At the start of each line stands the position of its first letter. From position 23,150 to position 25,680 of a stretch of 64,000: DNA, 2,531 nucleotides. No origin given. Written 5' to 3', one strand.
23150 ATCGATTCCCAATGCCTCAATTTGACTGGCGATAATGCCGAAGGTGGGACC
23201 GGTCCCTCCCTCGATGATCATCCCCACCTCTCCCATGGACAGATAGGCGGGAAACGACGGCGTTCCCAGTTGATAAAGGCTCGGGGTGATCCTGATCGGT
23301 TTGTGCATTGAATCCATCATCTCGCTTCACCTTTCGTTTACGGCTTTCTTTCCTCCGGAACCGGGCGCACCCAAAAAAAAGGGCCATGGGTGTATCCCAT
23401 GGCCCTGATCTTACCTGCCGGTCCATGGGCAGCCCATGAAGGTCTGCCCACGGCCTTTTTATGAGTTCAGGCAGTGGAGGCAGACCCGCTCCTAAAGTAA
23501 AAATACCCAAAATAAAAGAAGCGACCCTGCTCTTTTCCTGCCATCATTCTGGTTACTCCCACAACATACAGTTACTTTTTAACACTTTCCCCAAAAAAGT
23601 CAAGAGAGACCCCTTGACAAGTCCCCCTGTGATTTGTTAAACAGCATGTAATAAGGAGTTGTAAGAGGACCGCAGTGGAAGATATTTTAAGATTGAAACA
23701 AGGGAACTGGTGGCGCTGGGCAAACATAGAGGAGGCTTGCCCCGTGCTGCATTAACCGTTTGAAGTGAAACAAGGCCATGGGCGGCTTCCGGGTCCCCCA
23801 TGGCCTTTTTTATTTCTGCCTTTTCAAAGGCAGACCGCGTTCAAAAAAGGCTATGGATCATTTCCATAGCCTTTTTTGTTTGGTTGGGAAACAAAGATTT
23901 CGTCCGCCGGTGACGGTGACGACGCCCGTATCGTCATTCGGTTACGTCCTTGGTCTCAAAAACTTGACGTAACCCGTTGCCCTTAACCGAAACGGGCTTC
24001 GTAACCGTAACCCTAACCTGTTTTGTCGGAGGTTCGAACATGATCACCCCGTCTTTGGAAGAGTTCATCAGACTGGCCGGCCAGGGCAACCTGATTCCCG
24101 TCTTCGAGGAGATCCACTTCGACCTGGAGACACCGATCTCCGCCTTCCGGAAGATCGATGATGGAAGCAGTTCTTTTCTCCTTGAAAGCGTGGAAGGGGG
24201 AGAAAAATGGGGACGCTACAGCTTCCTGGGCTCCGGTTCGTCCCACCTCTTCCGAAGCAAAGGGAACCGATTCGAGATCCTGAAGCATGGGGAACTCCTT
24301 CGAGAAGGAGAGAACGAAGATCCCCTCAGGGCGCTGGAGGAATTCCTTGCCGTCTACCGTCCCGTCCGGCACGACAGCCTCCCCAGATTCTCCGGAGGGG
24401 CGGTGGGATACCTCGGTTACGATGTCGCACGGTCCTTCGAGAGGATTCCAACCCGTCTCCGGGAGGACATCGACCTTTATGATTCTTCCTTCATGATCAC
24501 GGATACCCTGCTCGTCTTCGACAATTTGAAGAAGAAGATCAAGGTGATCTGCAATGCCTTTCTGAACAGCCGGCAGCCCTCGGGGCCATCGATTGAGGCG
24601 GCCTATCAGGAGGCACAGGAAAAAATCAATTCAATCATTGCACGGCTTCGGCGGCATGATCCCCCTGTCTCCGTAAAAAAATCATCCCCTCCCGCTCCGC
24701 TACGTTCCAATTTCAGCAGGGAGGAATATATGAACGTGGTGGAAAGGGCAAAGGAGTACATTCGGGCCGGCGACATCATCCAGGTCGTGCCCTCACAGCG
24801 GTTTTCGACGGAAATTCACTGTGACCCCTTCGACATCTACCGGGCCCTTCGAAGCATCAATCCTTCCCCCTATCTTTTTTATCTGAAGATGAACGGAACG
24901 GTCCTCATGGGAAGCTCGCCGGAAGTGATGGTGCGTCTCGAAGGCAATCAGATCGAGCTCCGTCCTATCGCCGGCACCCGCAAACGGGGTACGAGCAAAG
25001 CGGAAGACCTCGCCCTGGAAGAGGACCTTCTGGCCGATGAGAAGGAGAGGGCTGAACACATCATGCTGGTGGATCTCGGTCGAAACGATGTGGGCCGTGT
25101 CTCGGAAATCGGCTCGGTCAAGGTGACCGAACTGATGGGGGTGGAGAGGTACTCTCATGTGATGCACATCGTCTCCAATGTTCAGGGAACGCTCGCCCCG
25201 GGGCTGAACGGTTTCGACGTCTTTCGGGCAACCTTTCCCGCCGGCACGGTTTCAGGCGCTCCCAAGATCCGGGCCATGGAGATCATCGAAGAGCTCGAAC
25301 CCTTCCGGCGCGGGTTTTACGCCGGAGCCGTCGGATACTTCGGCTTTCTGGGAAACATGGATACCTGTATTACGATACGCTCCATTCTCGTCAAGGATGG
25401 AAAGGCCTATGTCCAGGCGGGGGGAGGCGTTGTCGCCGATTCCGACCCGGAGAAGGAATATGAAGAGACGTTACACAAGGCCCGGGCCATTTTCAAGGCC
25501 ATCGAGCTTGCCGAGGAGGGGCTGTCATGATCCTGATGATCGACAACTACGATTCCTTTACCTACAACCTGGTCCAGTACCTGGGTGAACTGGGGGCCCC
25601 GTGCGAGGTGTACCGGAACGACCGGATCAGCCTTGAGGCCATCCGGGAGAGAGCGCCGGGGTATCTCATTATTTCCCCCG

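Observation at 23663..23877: WWRW leader peptide, tandem terminators and an inserted palindromic repeat upstream of trpE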

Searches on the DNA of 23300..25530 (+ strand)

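Call 7: search_rna_families(source=window, start=23300, end=24200, threshold=evalue, max_evalue=10, show_alignments=3)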
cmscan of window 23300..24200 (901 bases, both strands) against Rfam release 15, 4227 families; matches with E-value up to 10: 22.
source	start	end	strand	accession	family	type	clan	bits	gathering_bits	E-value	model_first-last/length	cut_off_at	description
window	23791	23883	+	RF02056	STnc390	Gene; sRNA;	-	29.7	50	0.00027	1-60/60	no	Salmonella sRNA STnc390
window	23373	23446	-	RF02871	ncS54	Gene; sRNA;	-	24.4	43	0.0044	1-79/79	no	Burkholderia sRNA 54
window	23682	23889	+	RF00084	CsrC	Gene; sRNA;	CL00106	23.6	61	6.2e-05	1-255/255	no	CsrC RNA family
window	23768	23886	-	RF02747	FtrA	Gene; sRNA;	-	21.3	134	2.1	1-111/111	no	Francisella sRNA A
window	23800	23854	+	RF02266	XIST_intron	Gene; lncRNA;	-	21.2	70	0.47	1-68/68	no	XIST 3' intron conserved motif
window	23765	23876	+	RF01820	RsaE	Gene; sRNA;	-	20.7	79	0.8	1-112/112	no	RNA Staph. aureus E (RoxS)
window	23840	23896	-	RF00506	Thr_leader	Cis-reg; leader;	-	19.2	55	0.67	1-118/118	no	Threonine operon leader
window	23758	23841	+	RF03151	cyano-S1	Cis-reg; leader;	-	18.5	39.9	1.1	1-81/81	no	Cyanobacterial ribosomal protein S1 leader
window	23845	23875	-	RF00803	mir-425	Gene; miRNA;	-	18.4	60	0.46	1-85/85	no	mir-425 microRNA precursor family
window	23841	23881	+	RF03210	mir-7359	Gene; miRNA;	-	18.1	90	2.5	1-56/56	no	mir-7359 microRNA precursor family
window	23761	23819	+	RF03210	mir-7359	Gene; miRNA;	-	17.7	90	3.1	1-56/56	no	mir-7359 microRNA precursor family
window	23842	24009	+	RF01848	ACEA_U3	Gene; snRNA; snoRNA; CD-box;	CL00100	17.3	55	0.75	1-209/209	no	ACEA small nucleolar RNA U3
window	23837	23894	-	RF02066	STnc320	Gene; sRNA;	-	17.3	50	2.2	1-55/55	no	Salmonella enterica sRNA STnc320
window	23794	23860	-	RF03734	mir-4773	Gene; miRNA;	-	16.3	100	7.7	1-78/78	no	mir-4773 microRNA precursor family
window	23794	23858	+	RF04242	mir-5595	Gene; miRNA;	-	16.1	100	6.3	1-72/72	no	mir-5595 microRNA precursor family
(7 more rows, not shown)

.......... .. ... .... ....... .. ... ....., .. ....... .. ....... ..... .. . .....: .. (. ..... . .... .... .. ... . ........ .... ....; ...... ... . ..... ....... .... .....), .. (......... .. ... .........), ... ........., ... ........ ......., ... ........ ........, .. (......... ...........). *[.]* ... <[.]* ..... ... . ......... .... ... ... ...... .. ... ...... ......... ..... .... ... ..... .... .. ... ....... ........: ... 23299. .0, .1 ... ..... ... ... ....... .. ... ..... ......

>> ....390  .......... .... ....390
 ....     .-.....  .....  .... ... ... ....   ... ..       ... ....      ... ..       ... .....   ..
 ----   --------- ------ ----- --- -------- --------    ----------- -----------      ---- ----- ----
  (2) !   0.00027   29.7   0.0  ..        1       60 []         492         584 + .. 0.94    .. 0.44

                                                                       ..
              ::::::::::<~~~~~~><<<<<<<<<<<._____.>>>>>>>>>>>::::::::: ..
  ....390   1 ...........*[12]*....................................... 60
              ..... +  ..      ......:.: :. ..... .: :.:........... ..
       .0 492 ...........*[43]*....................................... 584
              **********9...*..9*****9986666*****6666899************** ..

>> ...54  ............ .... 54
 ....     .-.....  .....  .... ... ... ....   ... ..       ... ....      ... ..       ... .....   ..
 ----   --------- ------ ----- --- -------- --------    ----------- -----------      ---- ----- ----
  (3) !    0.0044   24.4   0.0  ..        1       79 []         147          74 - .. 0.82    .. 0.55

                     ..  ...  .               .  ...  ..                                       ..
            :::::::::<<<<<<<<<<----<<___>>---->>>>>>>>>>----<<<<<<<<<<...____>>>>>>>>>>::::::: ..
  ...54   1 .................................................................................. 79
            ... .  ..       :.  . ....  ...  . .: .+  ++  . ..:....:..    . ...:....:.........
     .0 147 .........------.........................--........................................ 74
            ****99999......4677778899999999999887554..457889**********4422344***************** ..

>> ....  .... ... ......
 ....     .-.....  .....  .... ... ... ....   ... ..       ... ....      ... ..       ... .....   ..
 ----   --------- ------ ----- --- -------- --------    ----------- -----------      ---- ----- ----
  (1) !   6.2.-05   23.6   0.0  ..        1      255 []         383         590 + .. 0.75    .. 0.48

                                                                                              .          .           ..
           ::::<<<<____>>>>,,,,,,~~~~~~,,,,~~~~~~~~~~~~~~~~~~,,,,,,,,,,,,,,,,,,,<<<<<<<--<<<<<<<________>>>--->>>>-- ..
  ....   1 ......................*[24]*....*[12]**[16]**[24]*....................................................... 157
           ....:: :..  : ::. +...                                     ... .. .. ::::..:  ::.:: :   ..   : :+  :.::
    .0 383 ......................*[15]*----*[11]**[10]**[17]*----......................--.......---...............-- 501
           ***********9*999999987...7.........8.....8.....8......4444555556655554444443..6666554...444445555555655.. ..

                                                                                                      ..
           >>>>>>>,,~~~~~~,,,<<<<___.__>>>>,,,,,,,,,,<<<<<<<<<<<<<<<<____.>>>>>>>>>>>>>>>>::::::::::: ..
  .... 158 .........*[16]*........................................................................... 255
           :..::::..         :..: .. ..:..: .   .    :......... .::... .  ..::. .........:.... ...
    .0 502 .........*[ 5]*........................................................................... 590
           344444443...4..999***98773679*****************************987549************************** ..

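Call 89: search_rna_families(sources=[L082, L161, L163, L001, L012, L046, L035, L032, L117, L068, L167, L168, L169, L170], threshold=gathering)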
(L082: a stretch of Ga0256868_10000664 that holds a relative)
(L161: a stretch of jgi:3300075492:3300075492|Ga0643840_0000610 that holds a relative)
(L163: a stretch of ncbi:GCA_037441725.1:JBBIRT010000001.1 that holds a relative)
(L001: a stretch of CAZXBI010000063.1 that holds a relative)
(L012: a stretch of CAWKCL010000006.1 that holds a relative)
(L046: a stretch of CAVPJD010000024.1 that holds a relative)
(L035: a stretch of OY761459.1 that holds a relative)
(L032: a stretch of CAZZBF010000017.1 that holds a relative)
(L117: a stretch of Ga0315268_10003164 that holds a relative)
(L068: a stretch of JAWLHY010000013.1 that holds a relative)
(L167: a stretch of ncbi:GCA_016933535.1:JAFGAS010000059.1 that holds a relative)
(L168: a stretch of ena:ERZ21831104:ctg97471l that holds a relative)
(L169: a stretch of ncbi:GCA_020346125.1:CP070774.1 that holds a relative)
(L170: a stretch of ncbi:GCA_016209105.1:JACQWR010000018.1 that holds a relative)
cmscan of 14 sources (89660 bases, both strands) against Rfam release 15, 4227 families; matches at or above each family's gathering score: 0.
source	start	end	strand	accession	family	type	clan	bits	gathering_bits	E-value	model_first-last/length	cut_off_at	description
